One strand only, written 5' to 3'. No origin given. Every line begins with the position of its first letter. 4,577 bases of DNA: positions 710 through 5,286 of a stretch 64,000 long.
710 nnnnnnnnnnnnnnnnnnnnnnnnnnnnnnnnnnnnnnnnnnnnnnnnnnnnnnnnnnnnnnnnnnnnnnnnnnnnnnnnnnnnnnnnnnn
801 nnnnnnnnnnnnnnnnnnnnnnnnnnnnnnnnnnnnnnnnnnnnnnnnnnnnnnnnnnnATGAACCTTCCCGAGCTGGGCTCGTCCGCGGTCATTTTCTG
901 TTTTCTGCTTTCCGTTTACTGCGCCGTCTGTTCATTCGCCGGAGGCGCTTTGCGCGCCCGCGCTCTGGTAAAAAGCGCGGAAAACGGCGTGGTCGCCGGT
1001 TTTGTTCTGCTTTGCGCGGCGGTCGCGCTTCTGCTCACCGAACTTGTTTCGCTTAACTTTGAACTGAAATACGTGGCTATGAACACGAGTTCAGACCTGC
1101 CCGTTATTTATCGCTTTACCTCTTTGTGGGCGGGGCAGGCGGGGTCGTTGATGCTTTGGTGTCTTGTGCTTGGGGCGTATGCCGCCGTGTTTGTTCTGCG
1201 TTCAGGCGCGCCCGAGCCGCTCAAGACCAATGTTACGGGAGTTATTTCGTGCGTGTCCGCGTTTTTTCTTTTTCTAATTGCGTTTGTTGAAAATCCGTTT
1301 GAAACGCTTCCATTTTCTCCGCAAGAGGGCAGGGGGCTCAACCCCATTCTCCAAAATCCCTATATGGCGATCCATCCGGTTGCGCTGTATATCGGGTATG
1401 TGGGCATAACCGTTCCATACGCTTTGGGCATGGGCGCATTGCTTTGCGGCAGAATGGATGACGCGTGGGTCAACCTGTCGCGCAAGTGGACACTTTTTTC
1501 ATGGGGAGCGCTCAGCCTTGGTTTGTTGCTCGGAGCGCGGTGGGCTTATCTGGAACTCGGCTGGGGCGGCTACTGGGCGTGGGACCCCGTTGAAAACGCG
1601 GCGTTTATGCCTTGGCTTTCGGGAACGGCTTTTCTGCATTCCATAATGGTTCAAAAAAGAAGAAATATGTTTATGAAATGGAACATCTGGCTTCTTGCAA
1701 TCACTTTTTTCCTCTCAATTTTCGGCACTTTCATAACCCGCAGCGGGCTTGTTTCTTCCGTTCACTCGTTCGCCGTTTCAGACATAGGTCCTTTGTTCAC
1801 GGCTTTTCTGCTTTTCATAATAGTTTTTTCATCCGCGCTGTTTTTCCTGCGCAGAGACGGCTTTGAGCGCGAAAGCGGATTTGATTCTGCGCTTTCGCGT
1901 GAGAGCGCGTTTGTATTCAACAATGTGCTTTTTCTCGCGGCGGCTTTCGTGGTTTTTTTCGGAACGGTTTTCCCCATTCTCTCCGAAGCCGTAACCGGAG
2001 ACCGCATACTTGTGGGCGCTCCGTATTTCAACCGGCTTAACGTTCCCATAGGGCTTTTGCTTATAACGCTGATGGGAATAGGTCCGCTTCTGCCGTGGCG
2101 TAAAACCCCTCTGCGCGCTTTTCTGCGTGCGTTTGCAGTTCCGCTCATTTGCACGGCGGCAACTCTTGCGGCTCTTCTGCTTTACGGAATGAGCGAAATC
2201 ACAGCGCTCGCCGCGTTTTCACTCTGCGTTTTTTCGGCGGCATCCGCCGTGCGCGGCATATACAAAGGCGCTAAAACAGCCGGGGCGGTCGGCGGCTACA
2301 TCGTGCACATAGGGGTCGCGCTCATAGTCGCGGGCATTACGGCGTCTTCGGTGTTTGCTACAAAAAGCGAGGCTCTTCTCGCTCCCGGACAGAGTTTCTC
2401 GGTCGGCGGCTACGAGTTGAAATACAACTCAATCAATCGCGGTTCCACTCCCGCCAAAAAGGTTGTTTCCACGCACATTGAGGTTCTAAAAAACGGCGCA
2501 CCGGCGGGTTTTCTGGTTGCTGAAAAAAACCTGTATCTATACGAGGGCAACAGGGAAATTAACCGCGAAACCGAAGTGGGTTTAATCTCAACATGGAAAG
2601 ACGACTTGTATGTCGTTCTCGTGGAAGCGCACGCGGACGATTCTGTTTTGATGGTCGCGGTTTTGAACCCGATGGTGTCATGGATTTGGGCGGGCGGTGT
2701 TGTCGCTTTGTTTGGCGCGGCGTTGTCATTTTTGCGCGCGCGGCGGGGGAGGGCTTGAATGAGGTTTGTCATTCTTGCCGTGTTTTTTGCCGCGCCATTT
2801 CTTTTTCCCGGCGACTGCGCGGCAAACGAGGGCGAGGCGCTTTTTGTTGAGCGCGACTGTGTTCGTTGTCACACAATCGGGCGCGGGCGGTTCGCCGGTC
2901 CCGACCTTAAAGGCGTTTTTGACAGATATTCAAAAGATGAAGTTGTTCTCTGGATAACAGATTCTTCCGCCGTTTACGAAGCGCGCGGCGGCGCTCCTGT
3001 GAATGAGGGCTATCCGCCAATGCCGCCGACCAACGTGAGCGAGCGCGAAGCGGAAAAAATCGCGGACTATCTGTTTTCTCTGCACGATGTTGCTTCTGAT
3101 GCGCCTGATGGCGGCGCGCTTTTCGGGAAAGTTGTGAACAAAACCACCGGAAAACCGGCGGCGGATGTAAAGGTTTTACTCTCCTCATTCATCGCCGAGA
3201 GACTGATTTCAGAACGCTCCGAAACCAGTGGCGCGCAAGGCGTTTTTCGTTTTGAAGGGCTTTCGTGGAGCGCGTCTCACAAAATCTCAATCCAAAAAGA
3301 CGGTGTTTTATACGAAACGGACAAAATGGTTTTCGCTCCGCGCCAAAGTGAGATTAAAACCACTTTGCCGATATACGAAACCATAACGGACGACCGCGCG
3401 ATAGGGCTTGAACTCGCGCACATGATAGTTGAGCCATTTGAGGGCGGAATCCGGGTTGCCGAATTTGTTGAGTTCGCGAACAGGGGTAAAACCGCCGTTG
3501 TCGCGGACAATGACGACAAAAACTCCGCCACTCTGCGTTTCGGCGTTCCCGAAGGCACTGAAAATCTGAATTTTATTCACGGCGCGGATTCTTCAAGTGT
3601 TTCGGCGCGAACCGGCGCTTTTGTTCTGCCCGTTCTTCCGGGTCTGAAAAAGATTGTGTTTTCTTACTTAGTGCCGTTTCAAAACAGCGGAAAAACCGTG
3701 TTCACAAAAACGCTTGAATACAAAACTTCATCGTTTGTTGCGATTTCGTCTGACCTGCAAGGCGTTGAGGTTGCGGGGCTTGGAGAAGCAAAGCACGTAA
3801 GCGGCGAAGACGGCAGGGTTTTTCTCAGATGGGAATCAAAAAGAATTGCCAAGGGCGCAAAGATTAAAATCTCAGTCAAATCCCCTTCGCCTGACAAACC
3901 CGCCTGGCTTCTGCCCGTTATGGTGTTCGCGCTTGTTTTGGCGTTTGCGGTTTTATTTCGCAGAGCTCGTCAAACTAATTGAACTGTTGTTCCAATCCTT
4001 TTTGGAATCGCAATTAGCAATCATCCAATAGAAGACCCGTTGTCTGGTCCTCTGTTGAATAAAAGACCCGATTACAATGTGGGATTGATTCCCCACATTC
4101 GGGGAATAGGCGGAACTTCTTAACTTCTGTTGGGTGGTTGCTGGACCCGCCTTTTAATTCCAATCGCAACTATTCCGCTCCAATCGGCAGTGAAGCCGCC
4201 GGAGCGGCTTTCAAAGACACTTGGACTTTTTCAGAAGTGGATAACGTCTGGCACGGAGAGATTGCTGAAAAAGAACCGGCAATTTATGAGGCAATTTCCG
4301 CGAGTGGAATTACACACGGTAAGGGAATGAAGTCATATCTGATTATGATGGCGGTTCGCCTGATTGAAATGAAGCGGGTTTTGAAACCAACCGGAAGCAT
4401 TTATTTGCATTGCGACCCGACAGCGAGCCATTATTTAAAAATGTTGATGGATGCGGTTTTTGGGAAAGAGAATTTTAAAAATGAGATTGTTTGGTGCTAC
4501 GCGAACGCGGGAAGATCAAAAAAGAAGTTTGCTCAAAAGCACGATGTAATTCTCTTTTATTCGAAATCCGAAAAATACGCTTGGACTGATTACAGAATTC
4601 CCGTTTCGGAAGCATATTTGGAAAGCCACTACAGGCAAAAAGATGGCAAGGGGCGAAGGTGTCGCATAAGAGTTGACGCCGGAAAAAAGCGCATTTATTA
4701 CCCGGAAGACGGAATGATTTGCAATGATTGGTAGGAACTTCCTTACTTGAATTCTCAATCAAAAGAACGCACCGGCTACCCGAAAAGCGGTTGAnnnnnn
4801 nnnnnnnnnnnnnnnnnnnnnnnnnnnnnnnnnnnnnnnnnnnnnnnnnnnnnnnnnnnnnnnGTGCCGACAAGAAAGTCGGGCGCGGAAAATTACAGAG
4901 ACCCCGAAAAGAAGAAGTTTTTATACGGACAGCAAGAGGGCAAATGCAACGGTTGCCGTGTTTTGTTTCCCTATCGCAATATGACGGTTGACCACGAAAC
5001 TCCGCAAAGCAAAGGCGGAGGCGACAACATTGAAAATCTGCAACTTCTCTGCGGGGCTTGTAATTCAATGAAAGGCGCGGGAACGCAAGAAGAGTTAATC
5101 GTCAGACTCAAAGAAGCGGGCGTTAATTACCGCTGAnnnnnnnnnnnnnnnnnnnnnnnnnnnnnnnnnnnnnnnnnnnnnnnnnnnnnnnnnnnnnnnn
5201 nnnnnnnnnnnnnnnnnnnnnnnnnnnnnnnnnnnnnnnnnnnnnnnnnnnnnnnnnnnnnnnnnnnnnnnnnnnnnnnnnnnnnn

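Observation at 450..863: CcmE heme chaperone with Cys in place of the heme-binding His (CXXXY instead of HXXXY)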

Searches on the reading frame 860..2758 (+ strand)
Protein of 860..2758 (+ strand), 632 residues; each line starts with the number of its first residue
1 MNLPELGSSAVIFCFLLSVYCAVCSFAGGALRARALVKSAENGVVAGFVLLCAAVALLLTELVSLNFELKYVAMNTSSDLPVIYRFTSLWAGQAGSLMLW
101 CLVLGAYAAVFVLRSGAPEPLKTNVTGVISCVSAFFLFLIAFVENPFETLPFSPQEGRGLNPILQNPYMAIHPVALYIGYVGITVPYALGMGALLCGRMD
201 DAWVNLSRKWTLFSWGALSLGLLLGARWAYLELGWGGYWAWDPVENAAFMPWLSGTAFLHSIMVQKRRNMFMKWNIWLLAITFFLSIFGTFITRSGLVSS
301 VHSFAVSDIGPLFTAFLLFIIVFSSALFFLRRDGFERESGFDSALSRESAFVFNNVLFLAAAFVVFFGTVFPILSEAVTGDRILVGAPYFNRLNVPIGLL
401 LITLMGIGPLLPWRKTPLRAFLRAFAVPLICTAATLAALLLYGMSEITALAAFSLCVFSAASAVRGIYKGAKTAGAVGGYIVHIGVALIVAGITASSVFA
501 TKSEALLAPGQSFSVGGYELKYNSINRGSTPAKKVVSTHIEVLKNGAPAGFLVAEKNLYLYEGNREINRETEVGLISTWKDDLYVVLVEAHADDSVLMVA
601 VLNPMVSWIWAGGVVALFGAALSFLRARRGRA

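Call 3: search_protein_families(library=pfam, proteins=[window:860-2758:+], max_evalue=0.01)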
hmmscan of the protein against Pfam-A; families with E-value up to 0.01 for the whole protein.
window:860-2758:+ (632 aa): 2 families
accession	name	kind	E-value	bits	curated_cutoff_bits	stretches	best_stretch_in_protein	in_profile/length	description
PF16327.10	CcmF_C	-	1.2e-56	192.7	28.7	1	315-624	2-320/323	Cytochrome c-type biogenesis protein CcmF C-terminal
PF01578.25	Cytochrom_C_asm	-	4e-36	125.1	29.9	1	90-295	1-206/212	Cytochrome C assembly protein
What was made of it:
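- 860..2758 (+): ccmF, cytochrome c synthetase / heme lyase, 632 aa, start overlaps the ccmE stop. Pfam Cytochrom_C_asm + CcmF_C (call 3).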

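Call 4: search_protein_families(library=ncbifam, proteins=[window:860-2758:+], max_evalue=0.01)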
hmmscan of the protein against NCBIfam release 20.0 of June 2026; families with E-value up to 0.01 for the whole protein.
window:860-2758:+ (632 aa): 4 families
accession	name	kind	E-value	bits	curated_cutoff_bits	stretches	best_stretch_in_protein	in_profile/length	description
TIGR00353.1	nrfE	subfamily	6.7e-129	431.4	569.05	1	55-629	2-577/578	heme lyase CcmF/NrfE family subunit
TIGR03145.1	cyt_nit_nrfE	subfamily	8e-127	424.5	927.3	1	3-624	2-630/631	heme lyase NrfEFG subunit NrfE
NF007691.0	PRK10369.1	subfamily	1.8e-107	360.5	394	1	3-629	4-570/573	heme lyase NrfEFG subunit NrfE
TIGR03144.1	cytochr_II_ccsB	equivalog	1.3e-10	41.5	187.6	1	205-304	158-251/252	c-type cytochrome biogenesis protein CcsB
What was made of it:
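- CcmF scores about equally on the NrfE and generic CcmF/NrfE NCBIfam models, below both cut-offs (call 4).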

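Call 34: search_solved_structures(query=window:860-2758:+, max_evalue=0.001, show_alignments=1)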
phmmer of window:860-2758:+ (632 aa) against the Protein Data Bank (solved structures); distinct sequences matched with E-value up to 0.001: 1.
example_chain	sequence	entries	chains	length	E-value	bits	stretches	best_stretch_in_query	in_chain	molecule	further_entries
6zmq_A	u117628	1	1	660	2.8e-95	323.6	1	6-618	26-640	Cytochrome C-type biogenesis protein ccmF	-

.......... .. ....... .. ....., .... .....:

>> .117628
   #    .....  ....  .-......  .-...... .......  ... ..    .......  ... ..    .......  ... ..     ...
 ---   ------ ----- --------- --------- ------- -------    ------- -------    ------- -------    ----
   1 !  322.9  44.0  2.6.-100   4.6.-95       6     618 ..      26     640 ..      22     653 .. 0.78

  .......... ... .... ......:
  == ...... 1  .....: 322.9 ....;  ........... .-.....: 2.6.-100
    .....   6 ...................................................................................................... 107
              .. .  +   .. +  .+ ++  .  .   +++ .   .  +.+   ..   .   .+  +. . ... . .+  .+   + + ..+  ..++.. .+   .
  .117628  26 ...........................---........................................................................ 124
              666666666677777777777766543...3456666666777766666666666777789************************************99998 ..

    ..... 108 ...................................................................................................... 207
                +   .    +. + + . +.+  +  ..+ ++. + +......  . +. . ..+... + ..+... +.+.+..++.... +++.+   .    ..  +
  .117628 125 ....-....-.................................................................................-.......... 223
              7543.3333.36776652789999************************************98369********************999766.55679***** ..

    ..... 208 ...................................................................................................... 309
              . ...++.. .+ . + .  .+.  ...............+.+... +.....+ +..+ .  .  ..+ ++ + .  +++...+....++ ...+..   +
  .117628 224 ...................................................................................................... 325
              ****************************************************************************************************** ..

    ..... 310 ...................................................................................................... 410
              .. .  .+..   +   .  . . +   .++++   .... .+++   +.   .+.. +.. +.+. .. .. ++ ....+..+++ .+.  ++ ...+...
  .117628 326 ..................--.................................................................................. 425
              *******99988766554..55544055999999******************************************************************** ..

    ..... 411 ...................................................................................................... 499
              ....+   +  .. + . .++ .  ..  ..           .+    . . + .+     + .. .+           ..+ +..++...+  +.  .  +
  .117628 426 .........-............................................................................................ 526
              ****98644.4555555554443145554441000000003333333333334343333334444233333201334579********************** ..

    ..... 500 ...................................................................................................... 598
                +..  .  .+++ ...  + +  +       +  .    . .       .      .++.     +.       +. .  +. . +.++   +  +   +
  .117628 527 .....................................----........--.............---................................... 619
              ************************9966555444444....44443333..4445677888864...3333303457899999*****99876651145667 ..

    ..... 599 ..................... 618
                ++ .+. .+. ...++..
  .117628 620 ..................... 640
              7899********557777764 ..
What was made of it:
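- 860..2758 (+): 323 bits to the T. thermophilus CcmF structure 6zmq (call 34).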

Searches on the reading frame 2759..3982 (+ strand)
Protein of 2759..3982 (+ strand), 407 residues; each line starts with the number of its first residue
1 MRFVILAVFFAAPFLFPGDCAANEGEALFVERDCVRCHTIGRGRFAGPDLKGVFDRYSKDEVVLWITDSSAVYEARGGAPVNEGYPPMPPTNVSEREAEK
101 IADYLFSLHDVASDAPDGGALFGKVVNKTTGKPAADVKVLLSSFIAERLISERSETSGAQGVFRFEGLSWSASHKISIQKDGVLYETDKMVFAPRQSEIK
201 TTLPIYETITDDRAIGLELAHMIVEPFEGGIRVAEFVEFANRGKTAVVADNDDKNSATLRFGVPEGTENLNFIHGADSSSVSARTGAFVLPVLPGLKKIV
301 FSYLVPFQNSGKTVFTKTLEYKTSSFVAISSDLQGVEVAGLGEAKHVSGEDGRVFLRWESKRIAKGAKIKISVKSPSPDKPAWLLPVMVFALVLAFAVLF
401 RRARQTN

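Call 3: search_protein_families(library=pfam, proteins=[window:2759-3982:+], max_evalue=0.01)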
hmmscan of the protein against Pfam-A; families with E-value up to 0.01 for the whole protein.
window:2759-3982:+ (407 aa): 3 families
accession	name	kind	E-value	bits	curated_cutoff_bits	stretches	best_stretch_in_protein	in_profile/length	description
PF00034.26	Cytochrom_C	-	1.1e-09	39.9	21.3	1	23-108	2-89/90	Cytochrome c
PF13442.11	Cytochrome_CBB3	-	2e-05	25.3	27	1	22-105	3-68/68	Cytochrome C oxidase, cbb3-type, subunit III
PF13620.12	CarboxypepD_reg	-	5.8e-05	23.8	32.3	1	121-187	2-63/82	Carboxypeptidase regulatory-like domain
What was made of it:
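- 2759..3982 (+): Membrane-anchored periplasmic protein, 407 aa, starting on the base after the ccmF stop: signal peptide, one class-I cytochrome c domain (CVRCH, nt 2858-2872), three beta-sandwich domains, C-terminal TM helix. A conserved neighbour of ccmF; role unknown. Pfam Cytochrom_C 39.9 bits plus a weak CarboxypepD_reg match (call 3).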

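Call 4: search_protein_families(library=ncbifam, proteins=[window:2759-3982:+], max_evalue=0.01)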
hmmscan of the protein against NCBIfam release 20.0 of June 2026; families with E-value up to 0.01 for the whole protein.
window:2759-3982:+ (407 aa): 4 families
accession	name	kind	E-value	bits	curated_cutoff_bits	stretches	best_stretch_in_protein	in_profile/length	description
NF045773.1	cytochro_C550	exception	2e-06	27.7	125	1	22-106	49-117/118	cytochrome c550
NF045774.1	cytochro_C551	exception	1.3e-05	25.1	118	1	22-105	39-106/110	cytochrome c551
TIGR04485.1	thiosulf_SoxX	equivalog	0.0024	18.6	61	1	33-107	4-77/78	sulfur oxidation c-type cytochrome SoxX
TIGR02603.1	CxxCH_TIGR02603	domain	0.0045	17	68.15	1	22-68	3-49/134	putative heme-binding domain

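Call 27: find_homologous_proteins(query=window:2759-3982:+, max_evalue=0.001)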
Query window:2759-3982:+ (407 aa): 151 proteins with E <= 0.001 among 8000 candidates; the best 120 are listed.
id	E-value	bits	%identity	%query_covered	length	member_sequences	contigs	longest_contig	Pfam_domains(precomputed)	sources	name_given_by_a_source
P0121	3.2e-268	907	100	100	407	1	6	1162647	PF13442.12,PF00034.27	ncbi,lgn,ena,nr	ncbi:MAG: c-type cytochrome [Candidatus Mycalebacterium zealandia]|nr:MAG: c-type cytochrome [Candid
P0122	2.6e-229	779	86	100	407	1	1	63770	PF00034.27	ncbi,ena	ncbi:c-type cytochrome [Candidatus Mycalebacterium sp.]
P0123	1.2e-195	668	76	95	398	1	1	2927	PF00034.27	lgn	-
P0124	5.3e-143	495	60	93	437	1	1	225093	PF00034.27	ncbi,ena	-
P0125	3.1e-141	489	56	98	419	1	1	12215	PF00034.27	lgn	-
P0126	3.9e-141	489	57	99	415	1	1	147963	PF00034.27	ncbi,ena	-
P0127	2.9e-140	486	56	93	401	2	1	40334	PF00034.27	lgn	-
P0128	1.5e-139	484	57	98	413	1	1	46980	PF00034.27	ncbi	-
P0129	5.6e-139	482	56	98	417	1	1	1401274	PF00034.27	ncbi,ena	-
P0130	3.2e-133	463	56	97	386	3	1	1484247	PF13620.13,PF00034.27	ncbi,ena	-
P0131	2.8e-132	460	54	98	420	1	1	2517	PF00034.27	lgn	-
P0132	5.2e-121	422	52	98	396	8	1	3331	PF00034.27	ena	-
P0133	4.8e-84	301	41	94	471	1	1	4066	PF13620.13,PF00034.27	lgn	-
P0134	7.2e-84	300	40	87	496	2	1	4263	PF13620.13,PF00034.27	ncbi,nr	ncbi:MAG TPA: c-type cytochrome [Thermodesulfobacteriota bacterium]|nr:c-type cytochrome [Thermodesu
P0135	8.5e-83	297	40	87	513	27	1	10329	PF00034.27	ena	-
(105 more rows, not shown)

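Call 48: predict_structure(alignment_id=A3)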
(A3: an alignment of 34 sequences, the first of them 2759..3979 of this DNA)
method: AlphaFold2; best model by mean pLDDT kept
length: 407 residues; sequences in the alignment: 34
mean_pLDDT: 81.6   pTM: 0.62
mean pLDDT of the five models: 81.6, 81.4, 81.2, 81.2, 80.0
residues with pLDDT >= 90: 168; 70-90: 140; 50-70: 82; < 50: 17
segments of 3 or more residues with pLDDT < 50: 16-21, 112-115
pLDDT, mean of each block of 10 residues (from residue 1): 63 52 73 72 51 71 85 67 61 90 79 60 96 97 79 96 91 87 86 76 95 93 90 95 91 65 86 78 62 91 87 89 96 87 92 93 95 76 82 92 76
secondary structure, 60 per line:
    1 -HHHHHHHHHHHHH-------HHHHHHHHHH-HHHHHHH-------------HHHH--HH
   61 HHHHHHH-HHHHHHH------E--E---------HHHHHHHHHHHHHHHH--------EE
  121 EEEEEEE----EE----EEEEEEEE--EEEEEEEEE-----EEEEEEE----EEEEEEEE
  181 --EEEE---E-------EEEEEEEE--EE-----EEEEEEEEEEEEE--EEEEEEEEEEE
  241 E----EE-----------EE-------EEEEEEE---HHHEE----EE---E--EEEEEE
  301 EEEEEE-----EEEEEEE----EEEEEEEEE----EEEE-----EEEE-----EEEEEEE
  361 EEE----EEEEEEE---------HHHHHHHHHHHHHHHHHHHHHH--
elements in order: H2-14 H22-31 H33-39 H53-56 H59-67 H69-75 H95-110 E119-127 E138-145 E148-156 E162-168 E173-180 E183-186 E198-205 E215-227 E230-241 E268-274 E295-306 E312-318 E323-331 E336-339 E345-348 E354-363 E368-374 H384-405
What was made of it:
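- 2759..3982 (+): AF2 pLDDT 81.6 (call 48).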

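Call 50: fold_search(model_id=the predicted structure, library=pdb)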
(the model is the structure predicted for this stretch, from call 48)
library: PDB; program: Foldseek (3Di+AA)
matches with E <= 10: 1703; with E <= 0.001: 195
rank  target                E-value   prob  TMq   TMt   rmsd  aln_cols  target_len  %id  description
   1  6ezn_A                8.4e-09  1.00  0.31  0.29  20.6       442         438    9  Cryo-EM structure of the yeast oligosaccharyltransferase (OST) complex (released 2018-01-17)
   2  8agb_E                8.9e-09  1.00  0.31  0.29  20.1       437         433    8  Structure of yeast oligosaccharylransferase complex with lipid-linked oligosaccharide bound (released 2022-12-07)
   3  6c26_1                1.4e-08  1.00  0.30  0.29  20.2       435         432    8  The Cryo-EM structure of a eukaryotic oligosaccharyl transferase complex (released 2018-01-31)
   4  6s7t_E                2.3e-08  1.00  0.29  0.27  21.3       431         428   11  Cryo-EM structure of human oligosaccharyltransferase complex OST-B (released 2019-12-18)
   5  7oci_A                3.7e-08  1.00  0.29  0.28  20.5       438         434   10  Cryo-EM structure of yeast Ost6p containing oligosaccharyltransferase complex (released 2022-02-16)
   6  8b6l_O                8.8e-08  1.00  0.28  0.21  20.8       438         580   10  Subtomogram average of the human Sec61-TRAP-OSTA-translocon (released 2022-12-07)
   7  8pn9_E                4.1e-07  1.00  0.28  0.21  20.5       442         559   10  Structure of human oligosaccharyltransferase OST-A complex bound to NGI-1 (released 2024-05-08)
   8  4hss_B                1.4e-06  1.00  0.20  0.20  18.2       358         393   11  Structure of the Full-Length Major Pilin SpaD from Corynebacterium diphtheriae (released 2013-11-13)
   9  4p8q_A                1.8e-06  1.00  0.26  0.13   7.1       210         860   11  Crystal Structure of Human Insulin Regulated Aminopeptidase with Alanine in Active Site (released 2014-12-03)
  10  6ydx_B                2.1e-06  1.00  0.26  0.14   6.4       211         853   12  Insulin-regulated aminopeptidase complexed with a macrocyclic peptidic inhibitor (released 2020-07-22)
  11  7v9p_B                2.4e-06  1.00  0.26  0.14   6.7       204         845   11  Crystal structure of the lanthipeptide zinc-metallopeptidase EryP from saccharopolyspora erythraea in intermediate sta (released 2022-05-11)
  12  8cgp_A                2.5e-06  1.00  0.26  0.14   5.8       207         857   10  Insulin regulated aminopeptidase (IRAP) in complex with an allosteric aryl sulfonamide inhibitor (released 2024-01-31)
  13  4p8q_B                3.0e-06  1.00  0.25  0.13   6.6       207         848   11  Crystal Structure of Human Insulin Regulated Aminopeptidase with Alanine in Active Site (released 2014-12-03)
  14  8cgp_B                3.8e-06  1.00  0.26  0.14   6.1       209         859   11  Insulin regulated aminopeptidase (IRAP) in complex with an allosteric aryl sulfonamide inhibitor (released 2024-01-31)
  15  3kpt_B                3.8e-06  1.00  0.18  0.20  18.9       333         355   12  Crystal structure of BcpA, the major pilin subunit of Bacillus cereus (released 2009-11-24)
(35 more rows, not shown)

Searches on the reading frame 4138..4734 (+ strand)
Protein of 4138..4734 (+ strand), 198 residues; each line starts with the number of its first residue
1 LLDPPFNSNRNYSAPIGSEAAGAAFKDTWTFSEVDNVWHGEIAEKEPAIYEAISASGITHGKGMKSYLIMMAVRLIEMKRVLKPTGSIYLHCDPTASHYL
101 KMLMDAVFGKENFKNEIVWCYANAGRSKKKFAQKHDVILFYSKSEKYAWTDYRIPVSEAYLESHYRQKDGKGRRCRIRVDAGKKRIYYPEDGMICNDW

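Call 37: search_protein_families(library=pfam, proteins=[window:4138-4734:+], max_evalue=0.00001)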
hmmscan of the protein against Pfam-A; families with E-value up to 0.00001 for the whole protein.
window:4138-4734:+ (198 aa): 1 family
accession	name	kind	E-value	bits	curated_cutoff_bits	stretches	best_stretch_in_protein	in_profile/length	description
PF01555.25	N6_N4_Mtase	-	6.6e-18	65.9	26.7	1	2-166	6-123/221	DNA methylase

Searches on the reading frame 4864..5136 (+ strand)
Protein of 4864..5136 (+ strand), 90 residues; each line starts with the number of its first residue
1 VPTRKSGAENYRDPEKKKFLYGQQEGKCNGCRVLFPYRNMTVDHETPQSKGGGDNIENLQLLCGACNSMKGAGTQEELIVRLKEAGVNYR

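Call 37: search_protein_families(library=pfam, proteins=[window:4864-5136:+], max_evalue=0.00001)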
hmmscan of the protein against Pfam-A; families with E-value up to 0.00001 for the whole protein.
window:4864-5136:+ (90 aa): 3 families
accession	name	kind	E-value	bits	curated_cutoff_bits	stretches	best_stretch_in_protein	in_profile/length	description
PF01844.29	HNH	-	1.1e-11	45.1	21.4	1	28-72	1-46/47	HNH endonuclease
PF14279.12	HNH_5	-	1.3e-10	41.5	27.5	1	28-79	1-52/56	HNH endonuclease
PF02945.21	Endonuclease_7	-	6.2e-07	29.7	23.6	1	13-80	10-71/82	Recombination endonuclease VII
